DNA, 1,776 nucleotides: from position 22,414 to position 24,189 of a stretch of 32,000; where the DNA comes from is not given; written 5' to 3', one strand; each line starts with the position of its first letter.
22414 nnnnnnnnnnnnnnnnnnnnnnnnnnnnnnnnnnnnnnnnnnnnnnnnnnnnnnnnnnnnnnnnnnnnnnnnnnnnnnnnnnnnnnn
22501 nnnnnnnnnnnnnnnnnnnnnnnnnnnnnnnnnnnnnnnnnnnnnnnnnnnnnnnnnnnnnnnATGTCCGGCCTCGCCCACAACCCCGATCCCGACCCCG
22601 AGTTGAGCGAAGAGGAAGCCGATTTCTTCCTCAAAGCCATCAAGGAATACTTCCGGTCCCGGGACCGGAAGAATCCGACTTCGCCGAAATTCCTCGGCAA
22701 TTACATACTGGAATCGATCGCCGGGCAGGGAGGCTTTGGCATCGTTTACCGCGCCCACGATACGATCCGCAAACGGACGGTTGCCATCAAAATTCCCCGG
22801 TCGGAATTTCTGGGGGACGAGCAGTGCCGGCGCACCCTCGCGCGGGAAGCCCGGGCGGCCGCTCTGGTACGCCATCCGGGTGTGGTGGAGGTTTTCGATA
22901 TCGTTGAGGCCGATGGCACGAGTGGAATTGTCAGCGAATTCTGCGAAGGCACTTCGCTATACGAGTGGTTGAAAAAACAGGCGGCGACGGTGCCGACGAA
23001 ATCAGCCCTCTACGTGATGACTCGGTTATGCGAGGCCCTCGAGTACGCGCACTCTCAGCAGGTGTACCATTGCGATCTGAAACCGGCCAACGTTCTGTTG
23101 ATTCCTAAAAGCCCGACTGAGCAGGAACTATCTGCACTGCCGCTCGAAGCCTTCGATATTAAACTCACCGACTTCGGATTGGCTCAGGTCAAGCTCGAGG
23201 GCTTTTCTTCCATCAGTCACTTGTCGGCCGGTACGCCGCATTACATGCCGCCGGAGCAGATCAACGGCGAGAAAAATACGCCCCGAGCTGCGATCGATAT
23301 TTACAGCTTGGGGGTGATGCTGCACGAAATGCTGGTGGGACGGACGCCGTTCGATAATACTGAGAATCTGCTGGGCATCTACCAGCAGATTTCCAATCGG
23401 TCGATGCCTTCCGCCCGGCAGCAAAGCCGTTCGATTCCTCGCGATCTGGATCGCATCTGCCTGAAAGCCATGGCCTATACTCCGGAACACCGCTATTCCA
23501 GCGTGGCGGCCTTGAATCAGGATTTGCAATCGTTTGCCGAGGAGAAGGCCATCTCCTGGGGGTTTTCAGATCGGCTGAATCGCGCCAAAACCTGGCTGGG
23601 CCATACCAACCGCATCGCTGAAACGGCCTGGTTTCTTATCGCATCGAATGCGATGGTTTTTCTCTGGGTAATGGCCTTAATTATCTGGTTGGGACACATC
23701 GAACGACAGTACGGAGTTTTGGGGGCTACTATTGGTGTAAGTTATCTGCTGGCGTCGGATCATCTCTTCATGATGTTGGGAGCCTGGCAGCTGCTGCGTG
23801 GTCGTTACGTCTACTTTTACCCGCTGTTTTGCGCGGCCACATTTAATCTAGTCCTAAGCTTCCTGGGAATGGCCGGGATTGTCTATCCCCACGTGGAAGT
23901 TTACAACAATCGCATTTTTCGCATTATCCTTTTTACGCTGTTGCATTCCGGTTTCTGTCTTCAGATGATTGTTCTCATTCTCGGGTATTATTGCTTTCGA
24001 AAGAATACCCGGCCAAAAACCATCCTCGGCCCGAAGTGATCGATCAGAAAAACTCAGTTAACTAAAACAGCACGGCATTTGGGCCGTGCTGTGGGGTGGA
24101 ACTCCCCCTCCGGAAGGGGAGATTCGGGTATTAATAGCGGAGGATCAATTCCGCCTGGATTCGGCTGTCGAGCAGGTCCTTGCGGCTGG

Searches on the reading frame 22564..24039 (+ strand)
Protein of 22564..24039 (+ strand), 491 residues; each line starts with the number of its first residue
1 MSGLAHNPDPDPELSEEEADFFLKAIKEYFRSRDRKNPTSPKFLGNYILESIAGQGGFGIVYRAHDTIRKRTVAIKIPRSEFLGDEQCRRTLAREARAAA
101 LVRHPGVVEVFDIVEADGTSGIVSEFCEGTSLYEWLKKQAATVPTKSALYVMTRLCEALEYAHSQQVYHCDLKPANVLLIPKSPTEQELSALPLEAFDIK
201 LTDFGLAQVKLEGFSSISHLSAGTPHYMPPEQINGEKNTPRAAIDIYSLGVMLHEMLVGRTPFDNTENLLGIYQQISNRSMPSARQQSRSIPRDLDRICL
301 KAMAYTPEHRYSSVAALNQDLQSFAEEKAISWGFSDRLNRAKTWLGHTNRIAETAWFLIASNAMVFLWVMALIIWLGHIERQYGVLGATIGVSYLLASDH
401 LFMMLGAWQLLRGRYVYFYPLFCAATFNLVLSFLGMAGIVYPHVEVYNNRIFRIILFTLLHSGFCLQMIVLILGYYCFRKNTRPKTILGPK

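Call 8: search_protein_families(library=pfam, proteins=[window:22564-24039:+])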
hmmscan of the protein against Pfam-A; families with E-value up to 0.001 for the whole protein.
window:22564-24039:+ (491 aa): 3 families
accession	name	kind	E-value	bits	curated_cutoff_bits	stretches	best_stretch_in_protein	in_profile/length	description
PF00069.31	Pkinase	-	5.4e-47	160.8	31.7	1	50-319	4-260/263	Protein kinase domain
PF07714.23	PK_Tyr_Ser-Thr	-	5.2e-30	105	23.1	1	53-312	7-250/258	Protein tyrosine and serine/threonine kinase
PF03109.22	ABC1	-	0.00054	19.6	22.9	0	118-208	141-215/244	ABC1 atypical kinase-like domain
